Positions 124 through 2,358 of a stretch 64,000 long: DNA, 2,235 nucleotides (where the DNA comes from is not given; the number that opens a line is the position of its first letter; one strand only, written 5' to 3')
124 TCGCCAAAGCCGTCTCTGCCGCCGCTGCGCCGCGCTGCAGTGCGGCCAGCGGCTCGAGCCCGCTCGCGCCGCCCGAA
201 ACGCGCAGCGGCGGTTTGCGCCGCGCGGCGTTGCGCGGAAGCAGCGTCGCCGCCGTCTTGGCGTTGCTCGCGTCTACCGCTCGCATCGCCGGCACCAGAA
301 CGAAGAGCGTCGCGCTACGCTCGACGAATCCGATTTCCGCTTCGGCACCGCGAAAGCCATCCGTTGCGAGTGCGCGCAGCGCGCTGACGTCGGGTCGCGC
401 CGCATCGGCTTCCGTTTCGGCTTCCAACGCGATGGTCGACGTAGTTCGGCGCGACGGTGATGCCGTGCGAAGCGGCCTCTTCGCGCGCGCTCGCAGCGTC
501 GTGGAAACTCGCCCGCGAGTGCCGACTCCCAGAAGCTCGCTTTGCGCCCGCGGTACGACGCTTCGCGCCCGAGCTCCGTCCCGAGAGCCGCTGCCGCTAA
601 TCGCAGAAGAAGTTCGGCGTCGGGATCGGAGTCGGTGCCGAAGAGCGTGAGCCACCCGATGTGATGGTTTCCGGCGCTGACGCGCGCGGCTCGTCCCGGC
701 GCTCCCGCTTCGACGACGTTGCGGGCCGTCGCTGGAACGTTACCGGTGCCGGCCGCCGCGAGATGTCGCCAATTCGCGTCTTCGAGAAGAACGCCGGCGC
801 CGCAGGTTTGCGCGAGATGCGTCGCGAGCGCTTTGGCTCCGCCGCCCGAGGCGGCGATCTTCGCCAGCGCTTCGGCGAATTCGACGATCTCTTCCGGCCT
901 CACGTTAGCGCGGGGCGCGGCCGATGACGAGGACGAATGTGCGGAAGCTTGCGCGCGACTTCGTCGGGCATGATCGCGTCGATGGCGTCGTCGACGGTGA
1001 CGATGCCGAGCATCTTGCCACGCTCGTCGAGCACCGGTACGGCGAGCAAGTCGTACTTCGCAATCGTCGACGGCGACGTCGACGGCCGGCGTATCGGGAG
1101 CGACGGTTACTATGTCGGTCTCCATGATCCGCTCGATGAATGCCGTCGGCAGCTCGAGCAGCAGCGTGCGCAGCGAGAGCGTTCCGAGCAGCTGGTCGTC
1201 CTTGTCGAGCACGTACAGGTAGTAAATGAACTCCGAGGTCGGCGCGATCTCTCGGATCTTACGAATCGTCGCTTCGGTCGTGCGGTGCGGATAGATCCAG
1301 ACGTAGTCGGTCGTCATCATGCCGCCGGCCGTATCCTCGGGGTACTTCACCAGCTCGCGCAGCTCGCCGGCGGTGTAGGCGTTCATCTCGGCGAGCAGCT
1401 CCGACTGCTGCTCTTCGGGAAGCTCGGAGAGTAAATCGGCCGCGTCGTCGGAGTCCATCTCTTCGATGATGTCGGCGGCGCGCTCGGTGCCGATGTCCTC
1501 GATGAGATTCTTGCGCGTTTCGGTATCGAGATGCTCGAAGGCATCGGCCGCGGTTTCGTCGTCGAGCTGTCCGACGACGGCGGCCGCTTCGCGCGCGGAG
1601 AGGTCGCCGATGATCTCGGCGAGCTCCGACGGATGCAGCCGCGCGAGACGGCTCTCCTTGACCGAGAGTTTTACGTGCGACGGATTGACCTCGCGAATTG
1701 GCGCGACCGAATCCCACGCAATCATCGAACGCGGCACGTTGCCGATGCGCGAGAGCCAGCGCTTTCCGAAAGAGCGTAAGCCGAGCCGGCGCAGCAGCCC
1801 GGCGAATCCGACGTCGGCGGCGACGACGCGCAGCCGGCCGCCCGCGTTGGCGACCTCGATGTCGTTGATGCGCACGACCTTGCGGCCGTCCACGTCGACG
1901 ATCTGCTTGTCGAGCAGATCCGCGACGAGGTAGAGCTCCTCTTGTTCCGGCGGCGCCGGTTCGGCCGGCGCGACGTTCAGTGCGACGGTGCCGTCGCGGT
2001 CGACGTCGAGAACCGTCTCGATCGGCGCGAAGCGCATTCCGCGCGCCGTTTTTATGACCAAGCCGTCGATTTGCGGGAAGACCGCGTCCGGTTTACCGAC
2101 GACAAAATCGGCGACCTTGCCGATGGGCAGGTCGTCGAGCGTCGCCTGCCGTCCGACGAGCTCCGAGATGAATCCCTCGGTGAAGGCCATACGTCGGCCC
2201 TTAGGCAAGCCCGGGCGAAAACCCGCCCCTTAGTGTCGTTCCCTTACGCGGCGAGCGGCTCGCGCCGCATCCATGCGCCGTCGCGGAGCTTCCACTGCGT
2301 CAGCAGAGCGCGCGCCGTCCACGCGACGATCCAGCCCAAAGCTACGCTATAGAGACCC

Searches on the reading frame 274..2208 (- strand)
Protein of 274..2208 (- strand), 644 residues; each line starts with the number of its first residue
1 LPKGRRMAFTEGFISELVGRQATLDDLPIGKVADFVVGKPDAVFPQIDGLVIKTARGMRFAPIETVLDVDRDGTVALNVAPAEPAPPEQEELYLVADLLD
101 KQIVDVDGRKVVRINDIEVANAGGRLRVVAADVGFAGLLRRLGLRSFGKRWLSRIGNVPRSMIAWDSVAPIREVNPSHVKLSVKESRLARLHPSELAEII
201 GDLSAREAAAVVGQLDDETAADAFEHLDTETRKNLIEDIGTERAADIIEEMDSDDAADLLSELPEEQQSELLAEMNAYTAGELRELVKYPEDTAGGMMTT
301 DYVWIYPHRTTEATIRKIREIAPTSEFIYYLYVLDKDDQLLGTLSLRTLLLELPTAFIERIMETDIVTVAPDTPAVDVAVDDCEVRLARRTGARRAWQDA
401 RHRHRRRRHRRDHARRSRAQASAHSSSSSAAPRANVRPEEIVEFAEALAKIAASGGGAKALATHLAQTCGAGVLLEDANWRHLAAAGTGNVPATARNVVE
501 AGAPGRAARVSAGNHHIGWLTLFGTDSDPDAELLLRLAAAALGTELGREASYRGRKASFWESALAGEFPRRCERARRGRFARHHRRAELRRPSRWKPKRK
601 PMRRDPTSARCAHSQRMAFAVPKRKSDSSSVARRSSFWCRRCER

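Call 96: search_protein_families(library=ncbifam, proteins=[window:274-2208:-], max_evalue=1e-10)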
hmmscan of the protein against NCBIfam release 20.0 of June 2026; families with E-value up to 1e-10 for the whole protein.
window:274-2208:- (644 aa): 1 family
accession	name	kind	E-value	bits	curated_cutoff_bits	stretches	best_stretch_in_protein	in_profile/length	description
TIGR00400.1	mgtE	equivalog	3.2e-41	141.6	232.75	1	185-374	24-213/450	magnesium transporter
